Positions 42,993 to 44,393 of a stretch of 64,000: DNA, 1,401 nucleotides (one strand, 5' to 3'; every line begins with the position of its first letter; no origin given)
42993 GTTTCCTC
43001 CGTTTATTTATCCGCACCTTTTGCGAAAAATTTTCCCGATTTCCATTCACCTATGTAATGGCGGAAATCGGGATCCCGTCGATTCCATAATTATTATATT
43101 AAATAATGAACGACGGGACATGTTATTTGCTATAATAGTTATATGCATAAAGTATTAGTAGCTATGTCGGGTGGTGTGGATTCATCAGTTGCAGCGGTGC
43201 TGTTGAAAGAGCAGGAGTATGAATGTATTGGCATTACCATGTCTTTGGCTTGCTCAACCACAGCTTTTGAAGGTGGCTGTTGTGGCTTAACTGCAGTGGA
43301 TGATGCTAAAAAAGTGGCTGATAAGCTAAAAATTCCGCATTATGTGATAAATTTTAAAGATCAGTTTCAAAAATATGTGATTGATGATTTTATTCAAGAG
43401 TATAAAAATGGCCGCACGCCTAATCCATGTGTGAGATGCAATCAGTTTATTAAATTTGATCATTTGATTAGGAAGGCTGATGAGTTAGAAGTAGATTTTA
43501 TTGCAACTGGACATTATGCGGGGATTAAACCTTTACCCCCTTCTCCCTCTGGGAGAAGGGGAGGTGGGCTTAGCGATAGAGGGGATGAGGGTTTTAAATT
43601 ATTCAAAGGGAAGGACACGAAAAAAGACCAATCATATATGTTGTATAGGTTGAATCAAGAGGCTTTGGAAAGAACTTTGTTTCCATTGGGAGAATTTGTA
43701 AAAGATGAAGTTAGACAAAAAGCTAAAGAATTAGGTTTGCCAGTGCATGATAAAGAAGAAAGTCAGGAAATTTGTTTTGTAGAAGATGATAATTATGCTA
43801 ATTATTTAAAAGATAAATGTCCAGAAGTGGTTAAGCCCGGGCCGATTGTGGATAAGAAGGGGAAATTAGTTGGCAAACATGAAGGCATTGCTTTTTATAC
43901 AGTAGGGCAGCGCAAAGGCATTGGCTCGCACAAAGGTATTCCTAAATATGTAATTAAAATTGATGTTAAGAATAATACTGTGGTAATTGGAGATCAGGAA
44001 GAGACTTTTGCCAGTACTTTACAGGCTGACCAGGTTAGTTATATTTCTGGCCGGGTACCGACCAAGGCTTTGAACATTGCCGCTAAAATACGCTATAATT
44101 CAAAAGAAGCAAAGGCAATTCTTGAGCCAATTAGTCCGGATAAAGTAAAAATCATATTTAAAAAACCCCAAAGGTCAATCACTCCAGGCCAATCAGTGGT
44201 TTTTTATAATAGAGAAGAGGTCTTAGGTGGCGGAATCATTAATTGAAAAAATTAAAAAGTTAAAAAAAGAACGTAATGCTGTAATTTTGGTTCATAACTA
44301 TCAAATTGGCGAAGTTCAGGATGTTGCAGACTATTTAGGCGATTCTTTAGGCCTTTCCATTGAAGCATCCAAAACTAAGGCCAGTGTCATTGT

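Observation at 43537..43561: Perfect GC-rich palindrome inserted in-frame inside mnmA, adding a Pro/Gly/Arg-rich loop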

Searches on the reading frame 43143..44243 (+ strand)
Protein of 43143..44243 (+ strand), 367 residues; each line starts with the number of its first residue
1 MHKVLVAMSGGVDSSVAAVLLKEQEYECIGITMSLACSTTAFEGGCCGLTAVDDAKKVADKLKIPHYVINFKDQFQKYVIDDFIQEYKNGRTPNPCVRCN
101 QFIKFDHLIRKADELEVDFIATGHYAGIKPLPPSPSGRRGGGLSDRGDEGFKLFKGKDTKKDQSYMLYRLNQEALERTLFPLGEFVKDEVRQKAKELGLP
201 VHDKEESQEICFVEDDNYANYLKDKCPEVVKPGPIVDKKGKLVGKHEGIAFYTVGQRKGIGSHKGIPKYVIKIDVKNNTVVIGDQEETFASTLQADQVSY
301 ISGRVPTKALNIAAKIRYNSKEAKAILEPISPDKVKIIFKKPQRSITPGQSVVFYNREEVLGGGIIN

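Call 6: search_solved_structures(query=window:43143-44243:+, show_alignments=3)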
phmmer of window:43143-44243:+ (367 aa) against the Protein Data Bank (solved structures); distinct sequences matched with E-value up to 0.001: 7.
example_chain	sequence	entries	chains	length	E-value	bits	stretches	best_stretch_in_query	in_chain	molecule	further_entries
9hln_A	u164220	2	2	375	6e-77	262.1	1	3-366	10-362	tRNA-specific 2-thiouridylase MnmA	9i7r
9hlv_A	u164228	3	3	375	2.7e-75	256.7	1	3-366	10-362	tRNA-specific 2-thiouridylase MnmA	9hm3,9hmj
2hma_A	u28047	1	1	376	2.8e-75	256.7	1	3-366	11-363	Probable tRNA (5-methylaminomethyl-2-thiouridylate)-methyltransferase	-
2der_A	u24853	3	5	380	7.1e-68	232.3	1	3-366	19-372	tRNA-specific 2-thiouridylase mnmA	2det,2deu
6scy_A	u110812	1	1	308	1.3e-05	27.4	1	3-125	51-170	[4Fe-4S]-dependent U34-ARNt thiolase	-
6scy_B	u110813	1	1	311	1.4e-05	27.4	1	3-125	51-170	[4Fe-4S]-dependent U34-ARNt thiolase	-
6jp9_A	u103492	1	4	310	0.00021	23.5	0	3-75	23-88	GMP synthase [glutamine-hydrolyzing] subunit B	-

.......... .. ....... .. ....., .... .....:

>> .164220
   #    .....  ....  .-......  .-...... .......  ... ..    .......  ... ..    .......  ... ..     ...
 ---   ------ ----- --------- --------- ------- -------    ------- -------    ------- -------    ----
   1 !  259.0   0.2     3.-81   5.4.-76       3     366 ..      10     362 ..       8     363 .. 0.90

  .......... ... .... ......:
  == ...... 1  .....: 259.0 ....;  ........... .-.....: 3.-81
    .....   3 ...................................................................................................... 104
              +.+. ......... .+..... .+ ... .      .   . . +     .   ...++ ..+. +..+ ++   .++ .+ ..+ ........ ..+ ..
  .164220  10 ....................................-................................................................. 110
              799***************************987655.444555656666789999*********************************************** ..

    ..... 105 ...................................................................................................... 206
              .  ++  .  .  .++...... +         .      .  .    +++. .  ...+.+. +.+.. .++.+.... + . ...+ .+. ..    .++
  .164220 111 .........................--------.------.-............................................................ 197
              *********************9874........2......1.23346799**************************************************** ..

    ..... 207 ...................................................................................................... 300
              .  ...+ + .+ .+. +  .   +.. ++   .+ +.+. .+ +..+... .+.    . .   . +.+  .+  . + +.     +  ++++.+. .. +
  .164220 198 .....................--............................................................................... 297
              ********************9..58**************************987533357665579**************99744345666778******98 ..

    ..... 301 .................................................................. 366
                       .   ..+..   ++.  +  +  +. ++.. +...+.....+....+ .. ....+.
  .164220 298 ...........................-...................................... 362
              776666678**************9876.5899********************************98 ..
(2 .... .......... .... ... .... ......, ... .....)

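Call 7: search_protein_families(library=pfam, proteins=[window:43143-44243:+])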
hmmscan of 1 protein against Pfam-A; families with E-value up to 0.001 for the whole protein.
window:43143-44243:+ (367 aa): 7 families
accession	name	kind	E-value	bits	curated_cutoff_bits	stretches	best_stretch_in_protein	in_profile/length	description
PF03054.22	tRNA_Me_trans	-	2.4e-73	246.5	20.6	1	3-214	2-201/202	tRNA methyl transferase HUP domain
PF20258.4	tRNA_Me_trans_C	-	2.6e-19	69.8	20.6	1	292-366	3-77/77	Aminomethyltransferase beta-barrel domain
PF20259.3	tRNA_Me_trans_M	-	3.5e-18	65.4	27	1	221-284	3-66/66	tRNA methyl transferase PRC-barrel domain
PF02540.23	NAD_synthase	-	5.6e-06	26.1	21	1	2-107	19-116/242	NAD synthase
PF06508.19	QueC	-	0.00019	21.4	22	0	3-71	1-60/210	Queuosine biosynthesis protein QueC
PF00733.27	Asn_synthase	-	0.00032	20.9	21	1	4-74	20-82/354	Asparagine synthase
PF24167.1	DUF7411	-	0.00038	20.5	28.7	1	3-85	2-72/194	Family of unknown function (DUF7411)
